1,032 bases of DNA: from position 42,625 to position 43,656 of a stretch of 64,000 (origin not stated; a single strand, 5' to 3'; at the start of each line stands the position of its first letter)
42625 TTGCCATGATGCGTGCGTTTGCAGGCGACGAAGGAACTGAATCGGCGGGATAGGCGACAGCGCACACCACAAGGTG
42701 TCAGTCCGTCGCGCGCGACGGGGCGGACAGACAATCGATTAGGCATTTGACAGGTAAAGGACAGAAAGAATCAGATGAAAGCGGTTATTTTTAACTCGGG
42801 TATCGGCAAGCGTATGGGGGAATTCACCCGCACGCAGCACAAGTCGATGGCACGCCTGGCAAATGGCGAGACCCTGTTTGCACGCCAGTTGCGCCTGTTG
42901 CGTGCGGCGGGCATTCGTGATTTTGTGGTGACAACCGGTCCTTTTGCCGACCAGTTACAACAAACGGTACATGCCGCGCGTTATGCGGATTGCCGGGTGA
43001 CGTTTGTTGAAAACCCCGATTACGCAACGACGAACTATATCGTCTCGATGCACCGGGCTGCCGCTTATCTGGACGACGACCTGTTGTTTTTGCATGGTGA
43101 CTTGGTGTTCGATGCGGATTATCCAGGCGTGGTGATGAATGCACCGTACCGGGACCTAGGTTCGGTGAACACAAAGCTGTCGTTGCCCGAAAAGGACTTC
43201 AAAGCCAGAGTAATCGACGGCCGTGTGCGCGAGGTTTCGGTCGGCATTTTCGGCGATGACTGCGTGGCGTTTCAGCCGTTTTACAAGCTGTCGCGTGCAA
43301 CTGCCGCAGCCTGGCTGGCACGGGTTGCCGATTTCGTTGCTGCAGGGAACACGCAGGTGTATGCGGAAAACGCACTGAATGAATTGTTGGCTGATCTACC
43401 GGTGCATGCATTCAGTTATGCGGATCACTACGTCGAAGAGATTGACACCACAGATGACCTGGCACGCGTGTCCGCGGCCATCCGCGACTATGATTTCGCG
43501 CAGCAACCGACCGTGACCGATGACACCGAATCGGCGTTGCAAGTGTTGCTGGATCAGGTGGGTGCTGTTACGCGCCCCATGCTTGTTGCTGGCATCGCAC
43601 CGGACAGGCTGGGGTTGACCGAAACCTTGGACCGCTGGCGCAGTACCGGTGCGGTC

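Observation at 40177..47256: Phosphonate (C-P bond) tailoring operon wired directly into a teichoic-acid-type locus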

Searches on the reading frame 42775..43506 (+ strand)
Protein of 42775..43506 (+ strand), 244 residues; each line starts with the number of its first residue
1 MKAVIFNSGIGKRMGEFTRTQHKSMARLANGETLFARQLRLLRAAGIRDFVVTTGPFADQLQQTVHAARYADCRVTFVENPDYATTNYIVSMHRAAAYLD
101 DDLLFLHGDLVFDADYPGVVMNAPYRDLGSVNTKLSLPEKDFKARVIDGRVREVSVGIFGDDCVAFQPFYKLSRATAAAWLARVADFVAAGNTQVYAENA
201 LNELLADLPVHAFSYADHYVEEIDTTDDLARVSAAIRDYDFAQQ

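Call 56: search_solved_structures(query=window:42775-43506:+, max_evalue=0.01, show_alignments=4)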
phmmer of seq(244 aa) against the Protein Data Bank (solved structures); distinct sequences matched with E-value up to 0.01: 5.
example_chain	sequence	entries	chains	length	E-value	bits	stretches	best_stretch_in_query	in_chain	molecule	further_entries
6pd1_A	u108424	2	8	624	2.3e-06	30.5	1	2-116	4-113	Nucleotidyl transferase/aminotransferase, class V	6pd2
1tzf_A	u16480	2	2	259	5e-05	26.1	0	2-55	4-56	Glucose-1-phosphate cytidylyltransferase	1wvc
8hhd_A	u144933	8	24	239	0.00013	24.8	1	1-142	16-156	Nucleotidyl transferase | N-acetylmuramate alpha-1-phosphate uridylyltransferase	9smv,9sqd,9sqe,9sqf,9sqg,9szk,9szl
1jyk_A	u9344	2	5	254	0.00032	23.5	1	1-231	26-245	CTP:phosphocholine Cytidylyltransferase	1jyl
2ggo_A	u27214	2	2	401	0.0094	18.7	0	1-149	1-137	401aa long hypothetical glucose-1-phosphate thymidylyltransferase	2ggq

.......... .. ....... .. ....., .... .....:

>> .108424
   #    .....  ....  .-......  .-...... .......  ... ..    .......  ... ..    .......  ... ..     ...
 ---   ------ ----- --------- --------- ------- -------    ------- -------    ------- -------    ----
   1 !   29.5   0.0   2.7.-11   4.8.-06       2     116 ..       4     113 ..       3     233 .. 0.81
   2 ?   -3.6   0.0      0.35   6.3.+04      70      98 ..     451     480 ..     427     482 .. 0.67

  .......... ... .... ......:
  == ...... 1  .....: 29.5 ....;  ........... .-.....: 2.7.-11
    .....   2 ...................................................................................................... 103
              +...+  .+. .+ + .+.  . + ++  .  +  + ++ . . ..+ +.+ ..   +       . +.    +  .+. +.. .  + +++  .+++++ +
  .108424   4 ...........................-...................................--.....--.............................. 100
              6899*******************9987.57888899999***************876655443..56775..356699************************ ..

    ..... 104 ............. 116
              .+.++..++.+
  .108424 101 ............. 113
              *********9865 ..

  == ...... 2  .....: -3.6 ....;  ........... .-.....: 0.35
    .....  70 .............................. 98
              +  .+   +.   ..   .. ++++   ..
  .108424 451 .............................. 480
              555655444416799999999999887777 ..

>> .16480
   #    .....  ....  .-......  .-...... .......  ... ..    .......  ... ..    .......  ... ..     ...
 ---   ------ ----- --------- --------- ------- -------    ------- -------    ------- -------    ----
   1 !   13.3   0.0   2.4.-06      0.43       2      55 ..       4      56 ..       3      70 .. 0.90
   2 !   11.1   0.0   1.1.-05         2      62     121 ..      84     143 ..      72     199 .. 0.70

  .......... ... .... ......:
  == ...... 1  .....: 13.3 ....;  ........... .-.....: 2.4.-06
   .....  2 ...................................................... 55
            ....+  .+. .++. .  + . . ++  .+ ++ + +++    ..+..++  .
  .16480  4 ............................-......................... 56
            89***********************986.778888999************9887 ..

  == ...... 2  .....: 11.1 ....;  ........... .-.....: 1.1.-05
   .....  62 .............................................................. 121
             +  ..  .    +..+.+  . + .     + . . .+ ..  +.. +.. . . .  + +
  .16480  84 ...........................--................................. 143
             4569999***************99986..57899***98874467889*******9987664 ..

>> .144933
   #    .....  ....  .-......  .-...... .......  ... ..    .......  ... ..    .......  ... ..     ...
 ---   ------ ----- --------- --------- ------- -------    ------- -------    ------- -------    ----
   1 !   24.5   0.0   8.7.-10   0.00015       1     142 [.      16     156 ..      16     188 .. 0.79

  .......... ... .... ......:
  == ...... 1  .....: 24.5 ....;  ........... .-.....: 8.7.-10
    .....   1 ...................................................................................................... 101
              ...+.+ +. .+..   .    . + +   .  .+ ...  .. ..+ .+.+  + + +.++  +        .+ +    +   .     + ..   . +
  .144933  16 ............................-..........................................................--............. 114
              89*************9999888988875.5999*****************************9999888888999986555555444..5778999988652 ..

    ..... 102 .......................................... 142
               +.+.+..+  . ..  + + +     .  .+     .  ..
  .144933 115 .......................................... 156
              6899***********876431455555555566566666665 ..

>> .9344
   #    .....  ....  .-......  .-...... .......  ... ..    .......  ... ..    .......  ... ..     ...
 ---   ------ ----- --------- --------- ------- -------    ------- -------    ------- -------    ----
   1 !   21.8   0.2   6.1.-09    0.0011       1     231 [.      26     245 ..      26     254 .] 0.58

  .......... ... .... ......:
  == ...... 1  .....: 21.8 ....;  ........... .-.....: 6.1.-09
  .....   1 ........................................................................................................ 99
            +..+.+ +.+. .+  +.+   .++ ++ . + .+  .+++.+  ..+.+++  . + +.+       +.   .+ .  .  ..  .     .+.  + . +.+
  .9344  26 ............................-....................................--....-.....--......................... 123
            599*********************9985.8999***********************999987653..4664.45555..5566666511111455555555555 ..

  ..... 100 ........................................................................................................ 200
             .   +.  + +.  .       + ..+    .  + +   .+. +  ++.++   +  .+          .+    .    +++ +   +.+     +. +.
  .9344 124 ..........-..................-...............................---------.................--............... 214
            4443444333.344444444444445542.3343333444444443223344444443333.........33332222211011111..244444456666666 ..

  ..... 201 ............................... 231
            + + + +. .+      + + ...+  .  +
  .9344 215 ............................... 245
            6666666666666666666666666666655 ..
